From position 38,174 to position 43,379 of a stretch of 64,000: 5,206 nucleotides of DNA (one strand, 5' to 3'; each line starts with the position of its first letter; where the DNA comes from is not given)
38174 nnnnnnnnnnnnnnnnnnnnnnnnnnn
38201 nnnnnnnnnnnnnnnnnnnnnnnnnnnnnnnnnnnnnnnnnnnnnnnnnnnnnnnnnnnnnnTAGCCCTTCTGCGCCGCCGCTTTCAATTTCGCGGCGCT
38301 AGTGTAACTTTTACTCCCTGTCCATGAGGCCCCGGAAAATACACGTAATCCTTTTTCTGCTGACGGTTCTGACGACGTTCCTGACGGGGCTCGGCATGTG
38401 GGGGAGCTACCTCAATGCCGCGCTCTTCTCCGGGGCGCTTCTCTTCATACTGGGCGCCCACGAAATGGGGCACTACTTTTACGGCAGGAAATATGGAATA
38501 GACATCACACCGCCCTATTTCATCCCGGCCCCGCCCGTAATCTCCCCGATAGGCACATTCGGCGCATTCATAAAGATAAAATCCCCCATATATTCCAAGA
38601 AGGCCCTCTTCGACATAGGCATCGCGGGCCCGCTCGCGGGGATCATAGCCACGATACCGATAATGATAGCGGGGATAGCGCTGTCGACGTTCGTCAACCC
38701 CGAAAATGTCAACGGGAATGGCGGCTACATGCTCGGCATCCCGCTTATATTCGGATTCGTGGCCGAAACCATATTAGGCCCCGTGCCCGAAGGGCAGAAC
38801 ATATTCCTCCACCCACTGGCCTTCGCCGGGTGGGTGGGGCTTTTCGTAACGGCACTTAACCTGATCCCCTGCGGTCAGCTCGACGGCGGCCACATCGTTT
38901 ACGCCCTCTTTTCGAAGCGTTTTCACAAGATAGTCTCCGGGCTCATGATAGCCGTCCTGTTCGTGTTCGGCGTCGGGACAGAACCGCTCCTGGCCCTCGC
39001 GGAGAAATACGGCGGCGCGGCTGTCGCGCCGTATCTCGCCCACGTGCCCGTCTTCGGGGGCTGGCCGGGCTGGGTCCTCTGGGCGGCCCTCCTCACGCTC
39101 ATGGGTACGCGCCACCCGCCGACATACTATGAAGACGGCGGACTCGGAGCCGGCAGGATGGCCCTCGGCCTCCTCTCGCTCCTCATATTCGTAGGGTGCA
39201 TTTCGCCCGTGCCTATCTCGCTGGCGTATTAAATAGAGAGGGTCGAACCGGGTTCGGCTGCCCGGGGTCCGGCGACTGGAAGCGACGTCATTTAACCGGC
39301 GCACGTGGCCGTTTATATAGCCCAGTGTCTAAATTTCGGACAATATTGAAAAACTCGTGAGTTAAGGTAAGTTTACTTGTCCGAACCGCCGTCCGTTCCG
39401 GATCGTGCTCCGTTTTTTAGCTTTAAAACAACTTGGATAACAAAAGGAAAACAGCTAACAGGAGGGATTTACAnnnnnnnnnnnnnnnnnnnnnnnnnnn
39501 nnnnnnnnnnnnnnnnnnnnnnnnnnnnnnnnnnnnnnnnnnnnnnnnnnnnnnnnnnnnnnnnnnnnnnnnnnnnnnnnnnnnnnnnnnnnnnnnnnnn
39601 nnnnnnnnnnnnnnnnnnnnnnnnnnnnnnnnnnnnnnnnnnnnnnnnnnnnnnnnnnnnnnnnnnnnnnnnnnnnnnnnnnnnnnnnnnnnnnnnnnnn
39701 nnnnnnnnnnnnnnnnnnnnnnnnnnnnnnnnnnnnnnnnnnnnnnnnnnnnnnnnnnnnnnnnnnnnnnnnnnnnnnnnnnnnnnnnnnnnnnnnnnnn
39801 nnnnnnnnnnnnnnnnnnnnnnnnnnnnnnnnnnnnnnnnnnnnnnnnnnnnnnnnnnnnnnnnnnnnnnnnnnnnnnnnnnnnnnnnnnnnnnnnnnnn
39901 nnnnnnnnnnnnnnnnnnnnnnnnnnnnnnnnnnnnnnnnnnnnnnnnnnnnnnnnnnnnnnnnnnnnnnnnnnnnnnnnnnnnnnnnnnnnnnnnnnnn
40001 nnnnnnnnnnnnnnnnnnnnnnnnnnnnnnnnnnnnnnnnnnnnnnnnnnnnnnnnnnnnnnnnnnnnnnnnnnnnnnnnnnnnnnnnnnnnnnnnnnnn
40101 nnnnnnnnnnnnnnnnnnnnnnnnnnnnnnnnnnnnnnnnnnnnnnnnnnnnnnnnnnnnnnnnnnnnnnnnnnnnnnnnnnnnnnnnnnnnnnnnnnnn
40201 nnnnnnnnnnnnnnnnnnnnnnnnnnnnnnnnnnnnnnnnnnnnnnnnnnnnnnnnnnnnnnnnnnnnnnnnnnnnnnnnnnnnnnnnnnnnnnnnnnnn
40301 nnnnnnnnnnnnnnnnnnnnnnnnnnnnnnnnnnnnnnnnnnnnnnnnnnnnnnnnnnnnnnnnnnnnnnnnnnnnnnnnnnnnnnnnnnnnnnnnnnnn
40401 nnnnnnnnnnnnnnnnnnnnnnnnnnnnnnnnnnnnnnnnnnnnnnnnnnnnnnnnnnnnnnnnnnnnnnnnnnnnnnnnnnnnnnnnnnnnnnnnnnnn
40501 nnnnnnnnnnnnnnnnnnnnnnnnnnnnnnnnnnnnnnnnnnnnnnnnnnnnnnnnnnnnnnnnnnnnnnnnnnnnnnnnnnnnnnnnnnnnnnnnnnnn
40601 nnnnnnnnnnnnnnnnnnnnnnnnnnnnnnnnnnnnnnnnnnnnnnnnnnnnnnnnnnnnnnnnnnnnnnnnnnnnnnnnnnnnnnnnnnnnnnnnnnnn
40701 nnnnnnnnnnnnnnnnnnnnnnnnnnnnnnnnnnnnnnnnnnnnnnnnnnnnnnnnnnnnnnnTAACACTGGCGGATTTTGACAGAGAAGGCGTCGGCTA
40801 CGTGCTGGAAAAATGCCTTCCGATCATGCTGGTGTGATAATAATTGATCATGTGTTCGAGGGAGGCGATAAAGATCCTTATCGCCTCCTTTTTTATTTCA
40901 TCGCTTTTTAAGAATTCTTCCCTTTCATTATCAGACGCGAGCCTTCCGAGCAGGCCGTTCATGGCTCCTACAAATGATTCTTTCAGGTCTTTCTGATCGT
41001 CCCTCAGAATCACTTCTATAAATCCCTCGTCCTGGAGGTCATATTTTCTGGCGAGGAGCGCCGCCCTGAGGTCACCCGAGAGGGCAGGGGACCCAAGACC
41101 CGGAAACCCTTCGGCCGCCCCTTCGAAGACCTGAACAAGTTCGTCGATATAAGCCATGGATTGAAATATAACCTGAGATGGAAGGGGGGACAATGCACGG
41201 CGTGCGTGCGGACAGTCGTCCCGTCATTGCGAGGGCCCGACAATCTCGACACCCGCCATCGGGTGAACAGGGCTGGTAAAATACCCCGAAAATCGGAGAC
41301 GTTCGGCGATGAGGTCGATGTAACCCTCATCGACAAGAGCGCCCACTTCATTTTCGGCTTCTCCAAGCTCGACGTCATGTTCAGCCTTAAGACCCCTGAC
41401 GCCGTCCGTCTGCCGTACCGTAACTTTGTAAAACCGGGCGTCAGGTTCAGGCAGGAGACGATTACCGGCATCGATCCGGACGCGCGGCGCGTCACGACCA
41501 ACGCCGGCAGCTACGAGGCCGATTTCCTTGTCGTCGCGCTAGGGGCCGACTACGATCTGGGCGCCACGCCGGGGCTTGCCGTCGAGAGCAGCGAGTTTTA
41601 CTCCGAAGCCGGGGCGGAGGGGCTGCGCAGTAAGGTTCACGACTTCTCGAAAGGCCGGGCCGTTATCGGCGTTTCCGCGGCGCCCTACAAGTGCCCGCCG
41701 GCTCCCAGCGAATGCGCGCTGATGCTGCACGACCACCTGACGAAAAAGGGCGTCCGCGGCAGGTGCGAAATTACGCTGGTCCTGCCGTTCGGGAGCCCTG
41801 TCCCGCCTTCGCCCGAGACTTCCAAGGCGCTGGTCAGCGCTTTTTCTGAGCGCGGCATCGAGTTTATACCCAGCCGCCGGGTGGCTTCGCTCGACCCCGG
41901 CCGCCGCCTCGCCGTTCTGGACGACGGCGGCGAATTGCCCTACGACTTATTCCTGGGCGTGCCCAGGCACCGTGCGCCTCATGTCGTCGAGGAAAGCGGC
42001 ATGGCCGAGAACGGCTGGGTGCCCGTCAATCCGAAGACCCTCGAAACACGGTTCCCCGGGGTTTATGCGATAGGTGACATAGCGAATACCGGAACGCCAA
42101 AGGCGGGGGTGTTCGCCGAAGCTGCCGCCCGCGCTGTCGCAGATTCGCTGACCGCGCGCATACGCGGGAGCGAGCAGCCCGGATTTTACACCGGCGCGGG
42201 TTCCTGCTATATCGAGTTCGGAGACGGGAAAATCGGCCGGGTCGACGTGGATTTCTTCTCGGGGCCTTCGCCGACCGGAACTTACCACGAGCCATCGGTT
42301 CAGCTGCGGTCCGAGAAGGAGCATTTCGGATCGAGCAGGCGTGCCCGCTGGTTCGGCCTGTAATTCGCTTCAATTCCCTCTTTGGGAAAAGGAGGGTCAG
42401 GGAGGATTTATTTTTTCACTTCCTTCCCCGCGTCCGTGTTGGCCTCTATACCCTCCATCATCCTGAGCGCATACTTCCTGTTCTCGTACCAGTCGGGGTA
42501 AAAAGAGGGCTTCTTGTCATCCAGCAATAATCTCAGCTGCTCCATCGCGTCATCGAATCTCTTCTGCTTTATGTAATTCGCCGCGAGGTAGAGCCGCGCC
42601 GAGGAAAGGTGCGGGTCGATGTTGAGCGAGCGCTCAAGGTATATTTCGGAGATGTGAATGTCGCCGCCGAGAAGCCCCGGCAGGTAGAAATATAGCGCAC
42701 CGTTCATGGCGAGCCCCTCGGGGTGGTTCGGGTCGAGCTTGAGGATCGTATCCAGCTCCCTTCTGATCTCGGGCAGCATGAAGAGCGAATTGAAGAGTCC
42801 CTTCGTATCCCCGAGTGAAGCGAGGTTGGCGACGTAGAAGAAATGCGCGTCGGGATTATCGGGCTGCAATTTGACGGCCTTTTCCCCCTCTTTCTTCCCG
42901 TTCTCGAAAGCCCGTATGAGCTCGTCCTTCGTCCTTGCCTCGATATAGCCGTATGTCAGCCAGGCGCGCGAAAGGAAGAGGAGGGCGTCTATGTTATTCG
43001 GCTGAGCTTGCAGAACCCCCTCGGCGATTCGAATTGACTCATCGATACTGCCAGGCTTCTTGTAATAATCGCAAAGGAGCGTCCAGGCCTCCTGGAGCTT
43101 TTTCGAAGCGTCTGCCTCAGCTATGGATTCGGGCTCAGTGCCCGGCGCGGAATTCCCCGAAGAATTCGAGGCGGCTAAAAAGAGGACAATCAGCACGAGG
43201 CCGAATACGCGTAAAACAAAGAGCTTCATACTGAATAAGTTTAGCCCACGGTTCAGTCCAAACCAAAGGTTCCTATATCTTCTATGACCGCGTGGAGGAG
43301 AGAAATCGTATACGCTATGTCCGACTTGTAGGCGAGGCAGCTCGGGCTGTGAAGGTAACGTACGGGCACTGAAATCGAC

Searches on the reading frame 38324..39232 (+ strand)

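Call 8: search_protein_families(library=ncbifam, proteins=[window:38324-39232:+], max_evalue=0.01)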
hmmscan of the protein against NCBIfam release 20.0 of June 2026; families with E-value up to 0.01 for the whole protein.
window:38324-39232:+ (302 aa): 1 family
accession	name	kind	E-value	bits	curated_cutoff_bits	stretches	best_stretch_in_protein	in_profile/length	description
TIGR00054.1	TIGR00054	equivalog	4.2e-05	22.6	147.55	0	165-218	349-402/421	RIP metalloprotease RseP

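Call 30: search_protein_families(library=pfam, proteins=[window:38324-39232:+], max_evalue=0.001)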
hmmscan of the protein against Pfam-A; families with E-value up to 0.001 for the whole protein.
window:38324-39232:+ (302 aa): 1 family
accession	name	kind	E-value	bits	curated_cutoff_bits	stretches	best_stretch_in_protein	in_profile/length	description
PF02163.28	Peptidase_M50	-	1e-21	77.7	27.2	1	35-209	2-207/221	Peptidase family M50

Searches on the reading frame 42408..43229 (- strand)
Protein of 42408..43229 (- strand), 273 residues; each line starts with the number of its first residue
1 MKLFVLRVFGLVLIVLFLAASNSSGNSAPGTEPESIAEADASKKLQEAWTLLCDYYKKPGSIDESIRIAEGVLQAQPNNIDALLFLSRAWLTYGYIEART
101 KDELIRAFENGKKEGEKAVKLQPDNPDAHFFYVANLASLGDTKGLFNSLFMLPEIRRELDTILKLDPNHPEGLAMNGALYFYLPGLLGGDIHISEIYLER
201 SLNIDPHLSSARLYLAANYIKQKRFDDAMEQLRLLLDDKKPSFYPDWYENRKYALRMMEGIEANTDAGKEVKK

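Call 8: search_protein_families(library=ncbifam, proteins=[window:42408-43229:-], max_evalue=0.01)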
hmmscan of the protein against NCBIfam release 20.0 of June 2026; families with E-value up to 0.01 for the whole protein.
window:42408-43229:- (273 aa): 5 families
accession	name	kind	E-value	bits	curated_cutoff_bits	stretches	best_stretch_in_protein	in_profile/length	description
TIGR02917.1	PEP_TPR_lipo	equivalog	2.4e-11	42.3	312.2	1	157-238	282-358/899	XrtA/PEP-CTERM system TPR-repeat protein PrsT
NF040959.1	MamA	equivalog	2.5e-06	27.1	200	0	198-243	94-139/204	magnetosome protein MamA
NF033762.1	social_mot_Tgl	equivalog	1.9e-05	24.1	225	1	156-239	51-130/252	social motility TPR repeat lipoprotein Tgl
TIGR02521.1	type_IV_pilW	equivalog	7.6e-05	22.4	154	0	190-233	150-193/234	type IV pilus biogenesis/stability protein PilW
NF052415.1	T3SS_chap_SctY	equivalog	0.0088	16.5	70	0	202-239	33-70/106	type III secretion apparatus assembly chaperone SctY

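Call 30: search_protein_families(library=pfam, proteins=[window:42408-43229:-], max_evalue=0.001)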
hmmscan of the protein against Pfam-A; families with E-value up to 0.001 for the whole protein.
window:42408-43229:- (273 aa): 8 families
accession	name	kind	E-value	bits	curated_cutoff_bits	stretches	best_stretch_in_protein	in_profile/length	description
PF14559.12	TPR_19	-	3.4e-13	50.1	25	1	197-239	13-55/68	Tetratricopeptide repeat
PF13428.12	TPR_14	-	6.1e-11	42.3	23.5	0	47-88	2-43/44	Tetratricopeptide repeat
PF13431.12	TPR_17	-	3.5e-05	24.2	24.4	0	116-130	3-17/34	Tetratricopeptide repeat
PF16811.11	TAtT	-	3.8e-05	23.6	26.5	0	146-228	137-221/263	TRAP transporter T-component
PF07719.23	TPR_2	-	5.4e-05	23.5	27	0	213-235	5-27/34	Tetratricopeptide repeat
PF14561.12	TPR_20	-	0.00013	22.6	25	0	198-237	11-50/90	Tetratricopeptide repeat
PF13181.12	TPR_8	-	0.00074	19.9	25.7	0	218-236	10-28/34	Tetratricopeptide repeat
PF23914.1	TPR_CcmH_CycH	-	0.00096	19.5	42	0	88-153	51-111/158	Cytochrome c-type biogenesis protein H TPR domain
